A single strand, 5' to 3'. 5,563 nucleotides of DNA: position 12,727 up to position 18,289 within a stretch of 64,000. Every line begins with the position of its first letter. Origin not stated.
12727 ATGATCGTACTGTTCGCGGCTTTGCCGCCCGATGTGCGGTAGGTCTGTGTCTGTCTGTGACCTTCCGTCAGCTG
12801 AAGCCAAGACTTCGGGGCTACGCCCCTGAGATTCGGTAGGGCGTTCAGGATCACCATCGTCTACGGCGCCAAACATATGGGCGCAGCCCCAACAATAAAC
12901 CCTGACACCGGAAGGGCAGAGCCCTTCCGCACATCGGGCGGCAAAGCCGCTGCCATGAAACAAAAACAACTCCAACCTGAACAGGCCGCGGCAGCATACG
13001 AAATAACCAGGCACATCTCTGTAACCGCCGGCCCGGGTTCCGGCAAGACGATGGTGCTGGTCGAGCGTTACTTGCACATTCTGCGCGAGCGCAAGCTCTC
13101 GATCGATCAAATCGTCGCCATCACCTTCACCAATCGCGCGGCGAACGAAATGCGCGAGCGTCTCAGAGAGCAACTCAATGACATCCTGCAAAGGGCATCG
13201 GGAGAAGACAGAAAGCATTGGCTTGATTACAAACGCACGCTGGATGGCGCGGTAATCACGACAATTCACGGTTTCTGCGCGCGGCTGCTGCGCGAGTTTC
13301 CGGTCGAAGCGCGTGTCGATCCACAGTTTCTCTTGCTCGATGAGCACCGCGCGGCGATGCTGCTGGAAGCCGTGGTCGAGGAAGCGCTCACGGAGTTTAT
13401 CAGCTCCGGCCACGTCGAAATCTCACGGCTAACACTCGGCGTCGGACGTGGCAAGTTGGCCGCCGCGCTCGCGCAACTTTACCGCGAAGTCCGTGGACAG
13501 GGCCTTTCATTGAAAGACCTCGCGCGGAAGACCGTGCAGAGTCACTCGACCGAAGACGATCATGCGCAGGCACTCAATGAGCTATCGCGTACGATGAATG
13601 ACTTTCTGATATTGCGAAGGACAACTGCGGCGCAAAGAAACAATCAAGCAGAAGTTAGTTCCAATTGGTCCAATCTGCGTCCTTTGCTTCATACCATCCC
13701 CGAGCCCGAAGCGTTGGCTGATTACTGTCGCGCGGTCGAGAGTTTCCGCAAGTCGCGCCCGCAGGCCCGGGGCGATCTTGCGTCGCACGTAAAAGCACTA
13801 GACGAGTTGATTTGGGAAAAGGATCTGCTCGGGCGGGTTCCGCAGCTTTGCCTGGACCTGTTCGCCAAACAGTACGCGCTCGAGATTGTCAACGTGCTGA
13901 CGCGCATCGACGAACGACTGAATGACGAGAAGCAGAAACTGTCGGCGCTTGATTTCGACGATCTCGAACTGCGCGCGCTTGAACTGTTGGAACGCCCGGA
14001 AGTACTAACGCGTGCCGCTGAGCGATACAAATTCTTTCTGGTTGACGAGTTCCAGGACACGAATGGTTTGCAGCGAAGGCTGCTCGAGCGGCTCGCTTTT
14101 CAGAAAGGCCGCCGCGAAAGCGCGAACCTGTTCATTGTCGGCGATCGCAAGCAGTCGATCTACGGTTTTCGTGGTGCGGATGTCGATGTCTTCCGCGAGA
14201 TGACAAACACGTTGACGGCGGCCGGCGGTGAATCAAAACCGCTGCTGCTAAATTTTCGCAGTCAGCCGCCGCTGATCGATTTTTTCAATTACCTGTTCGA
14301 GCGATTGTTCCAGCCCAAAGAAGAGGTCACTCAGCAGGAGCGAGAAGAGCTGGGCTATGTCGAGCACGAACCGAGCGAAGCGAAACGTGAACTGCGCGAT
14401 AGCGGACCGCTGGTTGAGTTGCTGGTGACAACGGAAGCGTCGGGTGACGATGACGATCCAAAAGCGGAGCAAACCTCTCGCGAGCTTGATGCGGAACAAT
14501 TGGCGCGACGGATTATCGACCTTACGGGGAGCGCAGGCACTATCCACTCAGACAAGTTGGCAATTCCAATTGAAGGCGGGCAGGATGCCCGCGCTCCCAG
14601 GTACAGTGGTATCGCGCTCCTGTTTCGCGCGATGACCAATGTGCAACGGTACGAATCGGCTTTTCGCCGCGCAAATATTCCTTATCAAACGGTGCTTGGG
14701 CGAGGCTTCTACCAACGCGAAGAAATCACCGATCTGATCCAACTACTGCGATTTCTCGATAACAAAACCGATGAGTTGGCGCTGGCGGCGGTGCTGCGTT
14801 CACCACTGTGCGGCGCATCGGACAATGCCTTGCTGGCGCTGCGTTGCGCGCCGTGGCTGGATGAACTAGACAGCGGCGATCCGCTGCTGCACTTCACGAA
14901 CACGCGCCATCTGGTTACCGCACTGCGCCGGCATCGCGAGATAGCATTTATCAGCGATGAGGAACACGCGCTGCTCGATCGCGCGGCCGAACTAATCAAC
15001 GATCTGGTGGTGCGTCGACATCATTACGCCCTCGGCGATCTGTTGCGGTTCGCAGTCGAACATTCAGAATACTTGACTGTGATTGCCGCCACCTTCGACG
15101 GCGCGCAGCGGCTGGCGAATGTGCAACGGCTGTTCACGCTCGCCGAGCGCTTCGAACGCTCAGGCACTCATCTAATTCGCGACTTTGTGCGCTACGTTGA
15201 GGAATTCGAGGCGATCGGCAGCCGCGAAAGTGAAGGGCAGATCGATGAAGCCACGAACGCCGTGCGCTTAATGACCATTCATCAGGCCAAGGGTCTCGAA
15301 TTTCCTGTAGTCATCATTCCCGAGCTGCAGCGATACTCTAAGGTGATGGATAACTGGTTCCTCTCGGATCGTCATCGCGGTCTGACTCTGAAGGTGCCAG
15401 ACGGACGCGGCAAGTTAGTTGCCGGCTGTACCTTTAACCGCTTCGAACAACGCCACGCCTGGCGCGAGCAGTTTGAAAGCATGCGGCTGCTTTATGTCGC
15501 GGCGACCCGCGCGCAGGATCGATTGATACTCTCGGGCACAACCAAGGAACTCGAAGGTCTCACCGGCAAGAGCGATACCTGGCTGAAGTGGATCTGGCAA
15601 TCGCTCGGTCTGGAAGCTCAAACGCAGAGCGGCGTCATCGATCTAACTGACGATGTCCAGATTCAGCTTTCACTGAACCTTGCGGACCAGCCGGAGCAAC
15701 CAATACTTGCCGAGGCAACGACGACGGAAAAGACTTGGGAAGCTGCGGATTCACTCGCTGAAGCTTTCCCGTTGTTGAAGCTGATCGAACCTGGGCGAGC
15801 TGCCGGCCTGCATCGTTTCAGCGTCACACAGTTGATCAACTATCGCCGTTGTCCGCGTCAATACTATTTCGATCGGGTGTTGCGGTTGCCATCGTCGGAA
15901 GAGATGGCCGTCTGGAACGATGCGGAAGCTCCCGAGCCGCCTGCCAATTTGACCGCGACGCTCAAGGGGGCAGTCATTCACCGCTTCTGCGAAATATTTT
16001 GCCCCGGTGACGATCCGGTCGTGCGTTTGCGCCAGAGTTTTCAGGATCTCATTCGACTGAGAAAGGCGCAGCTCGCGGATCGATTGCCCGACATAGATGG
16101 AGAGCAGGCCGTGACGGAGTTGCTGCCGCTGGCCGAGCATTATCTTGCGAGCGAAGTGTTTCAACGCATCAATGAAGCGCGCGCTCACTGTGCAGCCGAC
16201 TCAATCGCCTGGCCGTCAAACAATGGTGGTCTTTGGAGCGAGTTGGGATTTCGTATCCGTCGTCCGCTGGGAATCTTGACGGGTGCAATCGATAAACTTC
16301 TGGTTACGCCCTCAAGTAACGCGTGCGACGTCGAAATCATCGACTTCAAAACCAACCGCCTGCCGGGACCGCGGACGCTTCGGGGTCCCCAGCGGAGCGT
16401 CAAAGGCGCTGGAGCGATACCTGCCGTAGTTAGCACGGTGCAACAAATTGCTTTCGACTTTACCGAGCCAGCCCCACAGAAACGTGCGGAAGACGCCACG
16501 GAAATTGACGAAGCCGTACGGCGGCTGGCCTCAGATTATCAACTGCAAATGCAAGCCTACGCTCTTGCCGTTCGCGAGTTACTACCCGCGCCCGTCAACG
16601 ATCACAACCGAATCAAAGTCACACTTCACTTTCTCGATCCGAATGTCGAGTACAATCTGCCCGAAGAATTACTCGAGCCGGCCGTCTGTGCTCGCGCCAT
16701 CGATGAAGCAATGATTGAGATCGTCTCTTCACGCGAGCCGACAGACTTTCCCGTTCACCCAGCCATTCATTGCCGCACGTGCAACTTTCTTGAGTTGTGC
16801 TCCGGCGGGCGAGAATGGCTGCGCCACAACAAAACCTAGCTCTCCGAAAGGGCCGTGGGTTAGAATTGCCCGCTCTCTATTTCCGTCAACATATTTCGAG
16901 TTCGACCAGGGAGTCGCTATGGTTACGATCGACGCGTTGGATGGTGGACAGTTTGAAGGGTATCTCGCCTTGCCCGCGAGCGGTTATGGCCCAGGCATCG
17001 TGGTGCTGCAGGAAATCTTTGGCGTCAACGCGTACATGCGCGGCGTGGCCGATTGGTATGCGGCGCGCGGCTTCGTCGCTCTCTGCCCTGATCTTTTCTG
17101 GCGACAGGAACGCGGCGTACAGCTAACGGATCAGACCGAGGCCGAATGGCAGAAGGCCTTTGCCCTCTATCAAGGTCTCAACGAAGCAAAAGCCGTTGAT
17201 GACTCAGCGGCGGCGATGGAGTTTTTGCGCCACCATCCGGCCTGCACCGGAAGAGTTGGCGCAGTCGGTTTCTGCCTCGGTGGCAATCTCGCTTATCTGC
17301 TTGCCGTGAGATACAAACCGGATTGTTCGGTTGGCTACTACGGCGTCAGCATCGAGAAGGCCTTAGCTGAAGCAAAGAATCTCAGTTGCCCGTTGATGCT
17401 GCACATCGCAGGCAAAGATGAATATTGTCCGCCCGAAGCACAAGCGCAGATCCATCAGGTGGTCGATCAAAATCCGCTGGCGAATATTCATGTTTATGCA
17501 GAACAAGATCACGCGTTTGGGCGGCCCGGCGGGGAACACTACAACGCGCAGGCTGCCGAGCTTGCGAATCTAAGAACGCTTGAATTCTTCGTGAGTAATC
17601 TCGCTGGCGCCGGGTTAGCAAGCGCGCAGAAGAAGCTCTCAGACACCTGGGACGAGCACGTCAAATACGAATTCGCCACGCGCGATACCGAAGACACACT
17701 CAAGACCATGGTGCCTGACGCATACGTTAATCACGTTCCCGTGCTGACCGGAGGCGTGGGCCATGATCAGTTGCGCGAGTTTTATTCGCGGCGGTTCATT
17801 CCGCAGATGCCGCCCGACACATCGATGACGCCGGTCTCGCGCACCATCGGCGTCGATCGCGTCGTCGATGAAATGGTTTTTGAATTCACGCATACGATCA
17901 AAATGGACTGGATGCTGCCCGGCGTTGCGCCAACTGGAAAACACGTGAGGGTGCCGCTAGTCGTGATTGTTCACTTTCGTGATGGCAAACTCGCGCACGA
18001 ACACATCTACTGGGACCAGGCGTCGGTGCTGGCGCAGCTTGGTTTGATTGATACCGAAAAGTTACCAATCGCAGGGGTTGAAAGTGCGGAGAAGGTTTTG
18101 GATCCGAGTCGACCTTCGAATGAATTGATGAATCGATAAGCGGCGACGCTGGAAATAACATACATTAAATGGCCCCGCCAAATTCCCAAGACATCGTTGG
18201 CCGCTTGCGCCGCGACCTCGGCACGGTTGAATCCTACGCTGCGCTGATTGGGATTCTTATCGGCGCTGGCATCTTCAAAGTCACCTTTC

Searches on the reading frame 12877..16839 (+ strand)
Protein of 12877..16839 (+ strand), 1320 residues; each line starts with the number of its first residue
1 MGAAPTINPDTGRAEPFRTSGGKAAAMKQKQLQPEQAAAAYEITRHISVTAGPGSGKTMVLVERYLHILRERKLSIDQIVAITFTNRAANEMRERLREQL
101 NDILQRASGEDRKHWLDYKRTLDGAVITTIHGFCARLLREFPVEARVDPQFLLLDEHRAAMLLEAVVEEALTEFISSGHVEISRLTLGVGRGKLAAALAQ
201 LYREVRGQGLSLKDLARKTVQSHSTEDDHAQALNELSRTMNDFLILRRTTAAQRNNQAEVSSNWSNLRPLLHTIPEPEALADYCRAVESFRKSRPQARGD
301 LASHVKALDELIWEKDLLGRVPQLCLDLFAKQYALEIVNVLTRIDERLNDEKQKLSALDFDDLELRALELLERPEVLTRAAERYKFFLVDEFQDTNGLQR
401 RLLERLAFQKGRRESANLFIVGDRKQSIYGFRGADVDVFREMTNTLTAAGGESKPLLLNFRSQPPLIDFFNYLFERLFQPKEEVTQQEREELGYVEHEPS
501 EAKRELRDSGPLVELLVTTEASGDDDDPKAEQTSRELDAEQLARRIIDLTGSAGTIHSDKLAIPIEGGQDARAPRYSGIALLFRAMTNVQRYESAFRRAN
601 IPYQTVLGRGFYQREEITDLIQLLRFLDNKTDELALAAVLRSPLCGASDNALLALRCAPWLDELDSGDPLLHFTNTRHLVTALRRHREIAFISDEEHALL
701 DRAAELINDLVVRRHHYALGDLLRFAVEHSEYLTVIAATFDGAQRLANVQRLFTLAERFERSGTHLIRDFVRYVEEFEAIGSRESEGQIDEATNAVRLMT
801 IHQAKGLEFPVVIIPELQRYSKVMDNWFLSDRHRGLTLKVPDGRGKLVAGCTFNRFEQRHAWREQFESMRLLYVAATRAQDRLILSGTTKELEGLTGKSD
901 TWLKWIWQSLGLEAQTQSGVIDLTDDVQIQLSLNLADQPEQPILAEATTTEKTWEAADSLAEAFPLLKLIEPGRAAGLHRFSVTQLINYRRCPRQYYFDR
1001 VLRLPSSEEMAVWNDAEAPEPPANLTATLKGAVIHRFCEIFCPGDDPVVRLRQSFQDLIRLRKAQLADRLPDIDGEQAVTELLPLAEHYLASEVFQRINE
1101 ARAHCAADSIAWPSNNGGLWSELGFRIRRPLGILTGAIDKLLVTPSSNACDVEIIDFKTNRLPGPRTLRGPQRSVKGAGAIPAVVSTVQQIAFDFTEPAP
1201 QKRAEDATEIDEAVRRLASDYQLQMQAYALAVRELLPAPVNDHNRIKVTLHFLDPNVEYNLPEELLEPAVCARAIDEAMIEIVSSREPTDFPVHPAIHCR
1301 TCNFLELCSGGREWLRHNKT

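Call 5: search_protein_families(library=pfam, proteins=[window:12877-16839:+], max_evalue=1)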
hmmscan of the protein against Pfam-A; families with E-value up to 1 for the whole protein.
window:12877-16839:+ (1320 aa): 10 families
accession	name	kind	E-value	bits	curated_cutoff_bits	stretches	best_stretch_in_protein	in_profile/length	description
PF00580.27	UvrD-helicase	-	3.1e-62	211.1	23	1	32-445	1-269/271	UvrD/REP helicase N-terminal domain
PF13361.12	UvrD_C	-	3.5e-34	119.2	25.6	1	459-887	6-347/350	UvrD-like helicase C-terminal domain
PF13245.12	AAA_19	-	1.1e-20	74.6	25.1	1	43-432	10-134/134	AAA domain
PF12705.13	PDDEXK_1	-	6.7e-17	62.7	22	2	980-1161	1-147/247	PD-(D/E)XK nuclease superfamily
PF13538.12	UvrD_C_2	-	2.7e-11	43.6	27.4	2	796-827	2-37/52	UvrD-like helicase C-terminal domain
PF13604.12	AAA_30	-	0.0005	20.3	27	1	31-97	1-67/191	AAA domain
PF00270.35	DEAD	-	0.0031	17.7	26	1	34-138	2-109/167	DEAD/DEAH box helicase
PF01443.25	Viral_helicase1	-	0.012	15.9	21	0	48-78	2-22/228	Viral superfamily 1 RNA helicase core domain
PF13401.12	AAA_22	-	0.042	14.6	27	1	45-120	6-65/130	AAA domain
PF13086.12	AAA_11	-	0.11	12.7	27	1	35-98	5-74/257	AAA domain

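Call 7: search_protein_families(library=ncbifam, proteins=[window:12877-16839:+], max_evalue=1)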
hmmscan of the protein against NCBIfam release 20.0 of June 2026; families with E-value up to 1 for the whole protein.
window:12877-16839:+ (1320 aa): 19 families
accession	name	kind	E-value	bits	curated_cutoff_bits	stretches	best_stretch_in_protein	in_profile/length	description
TIGR02785.1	addA_Gpos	equivalog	1.6e-113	380.7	707.65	2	330-894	330-885/1234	helicase-exonuclease AddAB subunit AddA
TIGR02784.1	addA_alphas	equivalog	5.2e-72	243.7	860.75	4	124-655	109-663/1138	double-strand break repair helicase AddA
TIGR01073.1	pcrA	equivalog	1.2e-70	238.8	911.2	3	566-817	334-570/725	DNA helicase PcrA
TIGR00609.1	recB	equivalog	7.4e-70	236.3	696.05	1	51-889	16-814/1175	exodeoxyribonuclease V subunit beta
NF008743.0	PRK11773.1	equivalog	1.8e-60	205.1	965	3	575-814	346-572/720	DNA helicase II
TIGR01075.1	uvrD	equivalog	2.8e-59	201.1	1144.45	3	575-814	341-567/715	DNA helicase II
TIGR01074.1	rep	equivalog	4.2e-52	177.3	951.45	3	573-814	338-570/668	DNA helicase Rep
NF010485.0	PRK13909.1-2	equivalog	1.4e-50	172.5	650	2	45-501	4-451/909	RecB-like helicase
NF010487.0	PRK13909.1-4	equivalog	3.3e-41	141.4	759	3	338-496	278-448/924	RecB-like helicase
NF008172.0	PRK10919.1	equivalog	7e-35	120.4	1168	3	575-814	341-570/673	DNA helicase Rep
NF008128.0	PRK10876.1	equivalog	3.3e-31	107.8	1697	3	335-480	326-467/1181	exodeoxyribonuclease V subunit beta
NF008276.0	PRK11054.1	equivalog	1.6e-26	93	543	2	28-101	193-266/684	DNA helicase IV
NF010486.0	PRK13909.1-3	equivalog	1.6e-21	76.1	1109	3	336-495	280-444/921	RecB-like helicase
NF010484.0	PRK13909.1-1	equivalog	3e-18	65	1074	3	352-480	307-441/945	RecB-like helicase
TIGR01448.2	helicase_RecD2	equivalog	4.1e-08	31.8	500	2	25-95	310-378/713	SF1B family DNA helicase RecD2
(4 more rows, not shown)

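Call 17: find_related_loci(query=window:12877-16839:+, collection=genome_contigs, flank=10000)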
Query window:12877-16839:+ (1320 aa) in genome_contigs; peptide patterns used: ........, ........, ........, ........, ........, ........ (x = any residue, [..] = any of these).
175 stretches matched a pattern; 127 encode a relative of the query (tblastn E <= 1e-3); the best 80 are kept; 80 distinct loci.
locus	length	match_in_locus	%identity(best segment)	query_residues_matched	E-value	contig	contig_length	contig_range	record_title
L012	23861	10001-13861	76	24-1316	0e+0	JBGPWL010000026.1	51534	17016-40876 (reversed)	MAG: Pyrinomonadaceae bacterium isolate OBJ1_062018_090_65 k141_1809558_length_51534_cov_20.6981, whole genome shotgun s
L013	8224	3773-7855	70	18-1318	0e+0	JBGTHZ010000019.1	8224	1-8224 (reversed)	MAG: Pyrinomonadaceae bacterium isolate JTS-RE251 k141_2107597, whole genome shotgun sequence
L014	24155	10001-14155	69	9-1316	0e+0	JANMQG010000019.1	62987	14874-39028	MAG: Chloracidobacterium sp. isolate OTE_51_metabat_289 OTE_51_k141_2297735, whole genome shotgun sequence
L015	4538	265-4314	69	26-1319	0e+0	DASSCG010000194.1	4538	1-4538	MAG TPA_asm: Pyrinomonadaceae bacterium isolate SMAG_U915 k141_1173360, whole genome shotgun sequence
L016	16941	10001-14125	69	28-1316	0e+0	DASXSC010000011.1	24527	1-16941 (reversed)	MAG TPA_asm: Pyrinomonadaceae bacterium isolate SMAG_U4656 k141_864837, whole genome shotgun sequence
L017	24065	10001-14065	69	12-1315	0e+0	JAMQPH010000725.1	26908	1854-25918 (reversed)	MAG: Pyrinomonadaceae bacterium isolate SH2 k141_312637, whole genome shotgun sequence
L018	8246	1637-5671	69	13-1314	0e+0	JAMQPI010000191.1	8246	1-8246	MAG: Pyrinomonadaceae bacterium isolate CH3 k141_1514624, whole genome shotgun sequence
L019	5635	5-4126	69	43-1316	0e+0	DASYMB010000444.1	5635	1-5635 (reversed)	MAG TPA_asm: Pyrinomonadaceae bacterium isolate SMAG_U4364 k141_3399037, whole genome shotgun sequence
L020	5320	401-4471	70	28-1316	0e+0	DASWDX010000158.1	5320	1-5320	MAG TPA_asm: Pyrinomonadaceae bacterium isolate SMAG_U2747 k141_9416, whole genome shotgun sequence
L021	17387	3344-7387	69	28-1315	0e+0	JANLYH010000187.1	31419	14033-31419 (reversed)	MAG: Pyrinomonadaceae bacterium isolate OTE_14_metabat.353 OTE_14_k141_4522333, whole genome shotgun sequence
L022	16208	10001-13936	69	28-1316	0e+0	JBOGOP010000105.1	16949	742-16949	MAG: Pyrinomonadaceae bacterium isolate SE1493_metabat2.bin.15 NODE_441_length_16949_cov_1.537748, whole genome shotgun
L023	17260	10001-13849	71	27-1319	0e+0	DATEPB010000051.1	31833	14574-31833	MAG TPA_asm: Pyrinomonadaceae bacterium isolate SMAG_U9010 k141_442558, whole genome shotgun sequence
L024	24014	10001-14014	70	29-1316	0e+0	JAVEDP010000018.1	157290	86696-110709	MAG: Pyrinomonadaceae bacterium isolate BP_18 scaffold_48079, whole genome shotgun sequence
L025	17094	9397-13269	70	28-1319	0e+0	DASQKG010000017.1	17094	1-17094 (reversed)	MAG TPA_asm: Pyrinomonadaceae bacterium isolate SMAG_U11906 k141_5469171, whole genome shotgun sequence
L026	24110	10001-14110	69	28-1319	0e+0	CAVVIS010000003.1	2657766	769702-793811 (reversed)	MAG: Blastocatellia bacterium isolate MFD01916.bin.1.77 genome assembly, contig: contig_4999, whole genome shotgun seque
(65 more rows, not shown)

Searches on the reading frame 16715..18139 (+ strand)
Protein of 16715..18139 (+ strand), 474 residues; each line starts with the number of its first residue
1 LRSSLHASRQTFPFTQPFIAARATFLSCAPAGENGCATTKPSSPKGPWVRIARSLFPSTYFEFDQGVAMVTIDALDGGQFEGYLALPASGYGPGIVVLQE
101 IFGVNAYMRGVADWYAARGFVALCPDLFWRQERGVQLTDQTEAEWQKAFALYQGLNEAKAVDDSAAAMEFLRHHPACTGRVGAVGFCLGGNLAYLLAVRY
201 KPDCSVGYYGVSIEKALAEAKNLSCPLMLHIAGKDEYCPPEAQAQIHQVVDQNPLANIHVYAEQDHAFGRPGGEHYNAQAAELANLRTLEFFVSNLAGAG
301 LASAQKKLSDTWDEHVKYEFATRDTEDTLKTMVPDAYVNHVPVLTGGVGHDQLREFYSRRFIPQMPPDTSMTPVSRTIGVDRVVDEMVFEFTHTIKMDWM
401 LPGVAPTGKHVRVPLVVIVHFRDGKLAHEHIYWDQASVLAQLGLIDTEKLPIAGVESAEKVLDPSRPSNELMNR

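Call 5: search_protein_families(library=pfam, proteins=[window:16715-18139:+], max_evalue=1)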
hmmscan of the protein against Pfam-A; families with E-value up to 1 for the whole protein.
window:16715-18139:+ (474 aa): 8 families
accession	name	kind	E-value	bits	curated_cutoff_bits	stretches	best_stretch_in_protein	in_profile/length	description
PF01738.24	DLH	-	1.5e-49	168.9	21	1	80-293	1-214/217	Dienelactone hydrolase family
PF07366.18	SnoaL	-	2.4e-11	44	28.4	1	319-442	9-126/126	SnoaL-like polyketide cyclase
PF12680.13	SnoaL_2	-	5.4e-10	40.2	27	1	319-428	7-101/102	SnoaL-like domain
PF08840.17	BAAT_C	-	0.00042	20.9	20.9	1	167-201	9-44/210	BAAT / Acyl-CoA thioester hydrolase C terminal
PF12146.15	Hydrolase_4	-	0.00048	20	27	1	214-267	181-233/239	Serine aminopeptidase, S33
PF00326.27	Peptidase_S9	-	0.00067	19.7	22.6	1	216-282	134-202/213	Prolyl oligopeptidase family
PF02129.25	Peptidase_S15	-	0.0054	16.9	23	1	159-203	75-119/262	X-Pro dipeptidyl-peptidase (S15 family)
PF07859.19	Abhydrolase_3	-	0.09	13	25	1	159-202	47-94/210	alpha/beta hydrolase fold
